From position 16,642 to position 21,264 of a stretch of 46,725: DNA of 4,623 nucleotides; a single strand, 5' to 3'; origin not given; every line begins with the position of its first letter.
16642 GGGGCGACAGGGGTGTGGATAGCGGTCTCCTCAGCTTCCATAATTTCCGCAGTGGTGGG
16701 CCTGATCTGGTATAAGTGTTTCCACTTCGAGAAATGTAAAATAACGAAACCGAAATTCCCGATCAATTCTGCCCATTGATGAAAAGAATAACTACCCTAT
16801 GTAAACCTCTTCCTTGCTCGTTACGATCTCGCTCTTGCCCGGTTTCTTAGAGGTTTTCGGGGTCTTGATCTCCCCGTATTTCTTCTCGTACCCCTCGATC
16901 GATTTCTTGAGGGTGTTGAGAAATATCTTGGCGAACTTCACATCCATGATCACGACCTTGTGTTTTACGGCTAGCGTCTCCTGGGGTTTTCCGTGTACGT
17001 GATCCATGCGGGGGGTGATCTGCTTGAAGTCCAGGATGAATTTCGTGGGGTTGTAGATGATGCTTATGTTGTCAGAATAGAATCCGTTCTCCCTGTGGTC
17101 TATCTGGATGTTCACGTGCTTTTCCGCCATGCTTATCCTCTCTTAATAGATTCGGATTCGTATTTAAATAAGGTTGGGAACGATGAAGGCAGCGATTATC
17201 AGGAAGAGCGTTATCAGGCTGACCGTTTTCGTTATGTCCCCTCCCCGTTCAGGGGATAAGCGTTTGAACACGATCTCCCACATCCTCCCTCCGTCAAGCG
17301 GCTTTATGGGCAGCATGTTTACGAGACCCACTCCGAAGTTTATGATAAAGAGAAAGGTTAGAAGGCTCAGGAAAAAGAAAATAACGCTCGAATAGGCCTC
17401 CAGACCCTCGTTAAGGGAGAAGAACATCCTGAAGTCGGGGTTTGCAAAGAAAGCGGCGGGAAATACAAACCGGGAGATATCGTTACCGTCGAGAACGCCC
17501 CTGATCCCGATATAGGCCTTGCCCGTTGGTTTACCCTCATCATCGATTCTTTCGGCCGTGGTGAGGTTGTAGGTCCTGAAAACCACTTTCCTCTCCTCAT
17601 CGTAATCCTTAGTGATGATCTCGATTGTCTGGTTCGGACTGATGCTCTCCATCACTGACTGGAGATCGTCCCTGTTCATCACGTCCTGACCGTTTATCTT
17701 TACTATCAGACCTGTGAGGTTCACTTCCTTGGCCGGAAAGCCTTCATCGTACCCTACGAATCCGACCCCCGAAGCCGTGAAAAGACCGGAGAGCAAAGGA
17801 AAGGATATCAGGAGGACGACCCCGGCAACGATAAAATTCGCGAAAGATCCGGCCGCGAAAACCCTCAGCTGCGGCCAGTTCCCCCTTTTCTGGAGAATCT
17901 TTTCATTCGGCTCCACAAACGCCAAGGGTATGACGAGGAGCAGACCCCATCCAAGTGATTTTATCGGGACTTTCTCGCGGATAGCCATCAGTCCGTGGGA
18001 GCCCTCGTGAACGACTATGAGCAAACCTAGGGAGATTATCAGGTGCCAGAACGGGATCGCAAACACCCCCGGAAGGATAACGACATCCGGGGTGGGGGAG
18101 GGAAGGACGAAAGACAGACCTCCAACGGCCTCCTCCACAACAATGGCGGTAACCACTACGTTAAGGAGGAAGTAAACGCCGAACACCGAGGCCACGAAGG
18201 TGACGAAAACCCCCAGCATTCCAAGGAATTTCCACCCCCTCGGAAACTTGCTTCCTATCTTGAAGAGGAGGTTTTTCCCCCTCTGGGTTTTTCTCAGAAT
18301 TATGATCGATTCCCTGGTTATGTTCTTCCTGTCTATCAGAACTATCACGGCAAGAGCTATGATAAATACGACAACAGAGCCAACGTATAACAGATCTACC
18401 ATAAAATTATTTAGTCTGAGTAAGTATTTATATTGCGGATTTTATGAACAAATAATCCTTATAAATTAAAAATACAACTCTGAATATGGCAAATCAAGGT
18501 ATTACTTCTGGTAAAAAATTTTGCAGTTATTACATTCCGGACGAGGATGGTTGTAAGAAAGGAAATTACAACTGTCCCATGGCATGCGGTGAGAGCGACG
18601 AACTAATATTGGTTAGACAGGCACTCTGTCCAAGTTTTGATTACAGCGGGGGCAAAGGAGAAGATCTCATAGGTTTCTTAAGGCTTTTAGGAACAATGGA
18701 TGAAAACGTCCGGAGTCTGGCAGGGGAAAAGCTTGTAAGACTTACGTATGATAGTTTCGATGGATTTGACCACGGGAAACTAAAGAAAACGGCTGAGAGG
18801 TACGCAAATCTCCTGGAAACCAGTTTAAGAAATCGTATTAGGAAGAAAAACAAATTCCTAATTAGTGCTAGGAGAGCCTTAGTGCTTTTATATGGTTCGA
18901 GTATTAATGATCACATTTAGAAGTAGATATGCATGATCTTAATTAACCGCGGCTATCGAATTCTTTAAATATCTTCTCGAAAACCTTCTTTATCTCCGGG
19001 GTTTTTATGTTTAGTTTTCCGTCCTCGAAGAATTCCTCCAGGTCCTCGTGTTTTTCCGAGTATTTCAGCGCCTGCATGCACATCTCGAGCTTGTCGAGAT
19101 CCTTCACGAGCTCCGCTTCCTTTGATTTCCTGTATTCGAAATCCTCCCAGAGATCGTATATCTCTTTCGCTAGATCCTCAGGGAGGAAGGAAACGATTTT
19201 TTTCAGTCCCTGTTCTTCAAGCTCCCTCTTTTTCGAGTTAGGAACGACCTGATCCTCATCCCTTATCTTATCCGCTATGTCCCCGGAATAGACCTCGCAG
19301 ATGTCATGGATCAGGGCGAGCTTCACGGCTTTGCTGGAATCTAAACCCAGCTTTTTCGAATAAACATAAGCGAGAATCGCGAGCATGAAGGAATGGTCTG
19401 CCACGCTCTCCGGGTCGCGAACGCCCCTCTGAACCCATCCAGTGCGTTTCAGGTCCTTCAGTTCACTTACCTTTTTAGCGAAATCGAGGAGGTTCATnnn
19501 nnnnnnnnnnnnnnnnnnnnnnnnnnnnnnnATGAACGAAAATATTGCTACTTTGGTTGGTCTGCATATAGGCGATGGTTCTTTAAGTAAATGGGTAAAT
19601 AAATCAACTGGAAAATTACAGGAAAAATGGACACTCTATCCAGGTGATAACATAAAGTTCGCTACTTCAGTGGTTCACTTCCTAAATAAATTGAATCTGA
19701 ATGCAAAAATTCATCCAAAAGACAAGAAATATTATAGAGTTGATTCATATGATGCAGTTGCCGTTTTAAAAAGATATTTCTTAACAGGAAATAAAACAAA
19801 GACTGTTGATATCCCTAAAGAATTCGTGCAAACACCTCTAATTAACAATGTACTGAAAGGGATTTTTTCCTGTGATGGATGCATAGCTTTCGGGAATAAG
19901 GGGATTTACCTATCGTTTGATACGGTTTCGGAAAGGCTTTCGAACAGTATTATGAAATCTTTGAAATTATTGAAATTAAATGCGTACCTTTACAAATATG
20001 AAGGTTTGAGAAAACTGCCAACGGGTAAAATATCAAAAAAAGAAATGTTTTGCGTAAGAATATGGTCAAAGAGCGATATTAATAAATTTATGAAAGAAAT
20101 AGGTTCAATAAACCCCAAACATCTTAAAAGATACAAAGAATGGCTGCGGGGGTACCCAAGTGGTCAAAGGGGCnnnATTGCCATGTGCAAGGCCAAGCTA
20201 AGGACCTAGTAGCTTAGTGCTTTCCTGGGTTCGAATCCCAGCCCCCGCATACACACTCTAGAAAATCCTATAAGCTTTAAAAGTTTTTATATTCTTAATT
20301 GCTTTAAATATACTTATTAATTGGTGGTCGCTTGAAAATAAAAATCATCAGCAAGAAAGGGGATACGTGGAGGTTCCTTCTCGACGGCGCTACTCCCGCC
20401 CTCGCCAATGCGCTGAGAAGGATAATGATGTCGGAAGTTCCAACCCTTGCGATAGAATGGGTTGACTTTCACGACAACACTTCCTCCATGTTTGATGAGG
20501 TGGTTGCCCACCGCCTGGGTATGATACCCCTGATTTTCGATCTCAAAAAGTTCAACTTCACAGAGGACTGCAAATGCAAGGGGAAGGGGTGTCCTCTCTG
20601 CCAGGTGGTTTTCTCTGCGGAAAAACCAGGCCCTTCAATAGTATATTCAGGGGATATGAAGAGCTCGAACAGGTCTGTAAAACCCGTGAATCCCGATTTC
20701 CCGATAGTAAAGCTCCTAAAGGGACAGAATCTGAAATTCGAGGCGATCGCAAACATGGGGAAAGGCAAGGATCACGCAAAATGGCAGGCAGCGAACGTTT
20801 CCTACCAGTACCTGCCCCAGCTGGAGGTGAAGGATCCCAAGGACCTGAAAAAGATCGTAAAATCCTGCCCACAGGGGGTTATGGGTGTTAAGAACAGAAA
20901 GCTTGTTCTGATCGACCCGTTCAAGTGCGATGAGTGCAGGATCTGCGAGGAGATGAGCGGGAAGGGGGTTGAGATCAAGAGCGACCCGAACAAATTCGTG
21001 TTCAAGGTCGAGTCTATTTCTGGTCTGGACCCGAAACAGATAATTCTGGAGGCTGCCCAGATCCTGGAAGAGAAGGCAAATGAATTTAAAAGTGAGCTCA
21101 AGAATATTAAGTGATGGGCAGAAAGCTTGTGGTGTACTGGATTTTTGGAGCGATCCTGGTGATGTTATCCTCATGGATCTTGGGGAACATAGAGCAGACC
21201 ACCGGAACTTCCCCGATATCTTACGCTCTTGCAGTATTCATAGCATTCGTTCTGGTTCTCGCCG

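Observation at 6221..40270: Every tRNA gene in the window appears interrupted (five introns in four genes)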

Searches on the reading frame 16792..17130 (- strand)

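Call 48: search_protein_families(library=pfam, proteins=[window:16792-17130:-], max_evalue=0.01)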
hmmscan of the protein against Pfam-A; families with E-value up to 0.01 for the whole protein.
window:16792-17130:- (112 aa): 1 family
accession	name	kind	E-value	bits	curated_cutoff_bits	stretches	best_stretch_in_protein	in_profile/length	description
PF11950.13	DUF3467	-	1.6e-08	34.9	25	1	5-90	14-92/92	Protein of unknown function (DUF3467)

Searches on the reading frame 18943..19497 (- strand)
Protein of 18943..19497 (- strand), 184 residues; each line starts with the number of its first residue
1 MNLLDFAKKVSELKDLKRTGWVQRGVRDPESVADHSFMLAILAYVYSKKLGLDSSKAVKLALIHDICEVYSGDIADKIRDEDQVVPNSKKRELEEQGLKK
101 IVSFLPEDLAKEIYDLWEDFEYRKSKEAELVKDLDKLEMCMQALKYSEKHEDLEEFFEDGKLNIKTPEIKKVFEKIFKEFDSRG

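Call 49: search_protein_families(library=pfam, proteins=[window:18943-19497:-], max_evalue=0.01)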
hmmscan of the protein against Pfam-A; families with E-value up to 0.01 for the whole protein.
window:18943-19497:- (184 aa): 3 families
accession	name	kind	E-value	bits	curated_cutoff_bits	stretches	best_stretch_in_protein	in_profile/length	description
PF13023.12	HD_3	-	7.9e-42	143.4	22.5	1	11-176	2-164/165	HD domain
PF12917.13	YfbR-like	-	1.6e-16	61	25.9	1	6-157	2-153/182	5'-deoxynucleotidase YfbR-like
PF01966.28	HD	-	1.1e-09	39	22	1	32-139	1-115/116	HD domain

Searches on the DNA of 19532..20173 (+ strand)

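Call 60: search_rna_families(sources=[L037, L039, L040, L041, L027, L033, L034, L035, L036, L025, L029, L031, L010], threshold=evalue, max_evalue=1)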
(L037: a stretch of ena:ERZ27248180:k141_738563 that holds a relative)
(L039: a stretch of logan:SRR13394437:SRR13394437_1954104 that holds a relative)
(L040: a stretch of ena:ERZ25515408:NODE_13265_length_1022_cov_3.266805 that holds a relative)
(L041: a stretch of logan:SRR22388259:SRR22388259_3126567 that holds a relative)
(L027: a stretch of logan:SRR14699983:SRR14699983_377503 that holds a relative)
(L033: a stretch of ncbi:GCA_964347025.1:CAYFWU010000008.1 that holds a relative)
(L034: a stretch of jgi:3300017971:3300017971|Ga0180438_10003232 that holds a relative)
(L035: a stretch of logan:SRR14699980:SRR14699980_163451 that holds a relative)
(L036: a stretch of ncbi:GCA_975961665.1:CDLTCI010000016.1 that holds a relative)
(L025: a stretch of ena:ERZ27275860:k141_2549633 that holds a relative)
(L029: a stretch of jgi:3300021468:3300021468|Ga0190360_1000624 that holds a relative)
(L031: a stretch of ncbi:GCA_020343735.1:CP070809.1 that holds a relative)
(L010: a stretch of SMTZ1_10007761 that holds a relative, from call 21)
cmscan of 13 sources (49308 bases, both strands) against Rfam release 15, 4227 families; matches with E-value up to 1: 6.
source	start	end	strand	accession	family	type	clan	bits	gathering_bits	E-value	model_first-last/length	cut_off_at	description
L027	1404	1499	+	RF00005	tRNA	Gene; tRNA;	CL00001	56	29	1.7e-09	1-71/71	no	tRNA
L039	4012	4142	+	RF00005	tRNA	Gene; tRNA;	CL00001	42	29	1.3e-05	1-71/71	no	tRNA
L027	1404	1500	-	RF04354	Plastid-ycf2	Cis-reg;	-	29.1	65.7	0.047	1-75/75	no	Plastid-ycf2 5UTR RNA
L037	546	680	-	RF00412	SNORA21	Gene; snRNA; snoRNA; HACA-box;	CL00031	26.9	80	0.18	1-136/136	no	Small nucleolar RNA SNORA21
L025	1443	1499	+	RF00023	tmRNA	Gene;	CL00001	18.2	47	0.002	1-374/374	no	transfer-messenger RNA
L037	2665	2682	+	RF00023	tmRNA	Gene;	CL00001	15.8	47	0.02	346-363/374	no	transfer-messenger RNA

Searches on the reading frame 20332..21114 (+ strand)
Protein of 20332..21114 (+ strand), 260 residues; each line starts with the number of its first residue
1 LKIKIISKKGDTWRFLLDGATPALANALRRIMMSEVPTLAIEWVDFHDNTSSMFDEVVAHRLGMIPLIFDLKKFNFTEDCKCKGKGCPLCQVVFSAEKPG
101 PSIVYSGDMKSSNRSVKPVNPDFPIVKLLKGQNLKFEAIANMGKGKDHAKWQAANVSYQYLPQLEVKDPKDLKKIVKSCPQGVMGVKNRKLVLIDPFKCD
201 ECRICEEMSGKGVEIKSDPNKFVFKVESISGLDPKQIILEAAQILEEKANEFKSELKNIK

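Call 13: search_protein_families(library=pfam, proteins=[window:20332-21114:+])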
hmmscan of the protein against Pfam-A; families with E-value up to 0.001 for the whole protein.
window:20332-21114:+ (260 aa): 2 families
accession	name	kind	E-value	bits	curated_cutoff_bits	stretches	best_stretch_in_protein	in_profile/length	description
PF01193.29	RNA_pol_L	-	1.1e-20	73.5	24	1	14-248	1-73/74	RNA polymerase Rpb3/Rpb11 dimerisation domain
PF01000.31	RNA_pol_A_bac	-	5.6e-20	72.2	33.9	1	56-153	5-104/119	RNA polymerase Rpb3/RpoA insert domain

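Call 14: find_related_loci(query=window:20332-21114:+, collection=genome_contigs, flank=3000)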
Query window:20332-21114:+ (260 aa) in genome_contigs; peptide patterns used: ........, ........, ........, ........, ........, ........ (x = any residue, [..] = any of these).
244 stretches matched a pattern; 9 encode a relative of the query (tblastn E <= 1e-3); 9 distinct loci.
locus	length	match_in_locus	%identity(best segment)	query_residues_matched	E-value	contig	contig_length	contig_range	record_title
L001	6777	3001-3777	67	1-259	4e-122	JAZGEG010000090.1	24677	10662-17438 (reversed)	MAG: Candidatus Aenigmatarchaeota archaeon isolate SCS4bin.16 SCS4bin.16_90, whole genome shotgun sequence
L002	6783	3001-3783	60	1-259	3e-107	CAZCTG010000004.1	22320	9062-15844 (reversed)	MAG TPA_asm: uncultured archaeon isolate SRP323688_co1_113 genome assembly, contig: NODE_3951_length_22320_cov_6.119695,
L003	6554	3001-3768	61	1-257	4e-105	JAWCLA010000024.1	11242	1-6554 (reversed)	MAG: Candidatus Aenigmatarchaeota archaeon isolate JZ-2_201705_bins_163 JZ-2_201705_bins_163_scaffold_24, whole genome s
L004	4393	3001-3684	53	14-256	9e-88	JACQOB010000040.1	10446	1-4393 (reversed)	MAG: Candidatus Aenigmatarchaeota archaeon isolate NC_groundwater_1270_Ag_S-0.2um_52_24 S_p2_S4_coassembly_k141_1072704,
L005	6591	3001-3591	43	10-259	9e-63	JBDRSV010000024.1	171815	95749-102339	MAG: Candidatus Aenigmatarchaeota archaeon isolate MEGAHIT-group-3.35 k141_321813, whole genome shotgun sequence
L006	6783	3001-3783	37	1-257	6e-45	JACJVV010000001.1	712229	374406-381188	MAG: Candidatus Woesearchaeota archaeon isolate HK-STAS-Nano-4 HK-STAS-Nano-4_1, whole genome shotgun sequence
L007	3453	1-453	55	56-260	3e-36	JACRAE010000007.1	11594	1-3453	MAG: Candidatus Aenigmatarchaeota archaeon isolate NC_groundwater_1585_Pr3_B-0.1um_56_48 SR-2_scaffold_141_3895325, whol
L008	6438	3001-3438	38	1-159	1e-32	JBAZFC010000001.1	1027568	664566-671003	MAG: Candidatus Micrarchaeia archaeon isolate SO_2017_LW3_140 NODE_4_length_1027568_cov_2.448797_LW162_2017, whole genom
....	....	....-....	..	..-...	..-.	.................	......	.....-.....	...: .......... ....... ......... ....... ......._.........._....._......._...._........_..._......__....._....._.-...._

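Call 21: find_related_loci(query=window:20332-21114:+, collection=metagenome_contigs, flank=2500)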
Query window:20332-21114:+ (260 aa) in metagenome_contigs; peptide patterns used: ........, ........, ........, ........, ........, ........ (x = any residue, [..] = any of these).
393 stretches matched a pattern; 15 encode a relative of the query (tblastn E <= 1e-3); 15 distinct loci.
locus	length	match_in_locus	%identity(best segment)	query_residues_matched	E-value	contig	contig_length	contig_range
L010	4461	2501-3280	83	1-260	1e-142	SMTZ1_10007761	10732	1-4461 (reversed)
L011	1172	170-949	73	1-260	3e-149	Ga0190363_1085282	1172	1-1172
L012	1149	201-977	63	1-259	1e-117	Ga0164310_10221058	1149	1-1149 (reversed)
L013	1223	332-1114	60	1-259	2e-114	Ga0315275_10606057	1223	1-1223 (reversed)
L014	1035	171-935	54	1-256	2e-99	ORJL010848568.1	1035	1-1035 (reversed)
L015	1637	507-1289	51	1-256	1e-85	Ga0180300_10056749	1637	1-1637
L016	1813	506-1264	46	1-260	4e-72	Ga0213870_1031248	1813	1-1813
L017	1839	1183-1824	48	1-211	4e-66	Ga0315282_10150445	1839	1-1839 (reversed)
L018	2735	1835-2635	39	1-257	2e-57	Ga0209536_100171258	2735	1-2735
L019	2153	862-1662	36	1-257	5e-52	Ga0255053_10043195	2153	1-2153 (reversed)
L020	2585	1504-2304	36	1-257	4e-51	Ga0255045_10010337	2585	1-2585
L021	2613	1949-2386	39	1-159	2e-33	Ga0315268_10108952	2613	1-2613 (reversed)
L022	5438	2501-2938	38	1-159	6e-33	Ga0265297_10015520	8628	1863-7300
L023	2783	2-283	55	66-159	9e-33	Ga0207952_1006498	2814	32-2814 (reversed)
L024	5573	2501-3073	25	19-247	3e-8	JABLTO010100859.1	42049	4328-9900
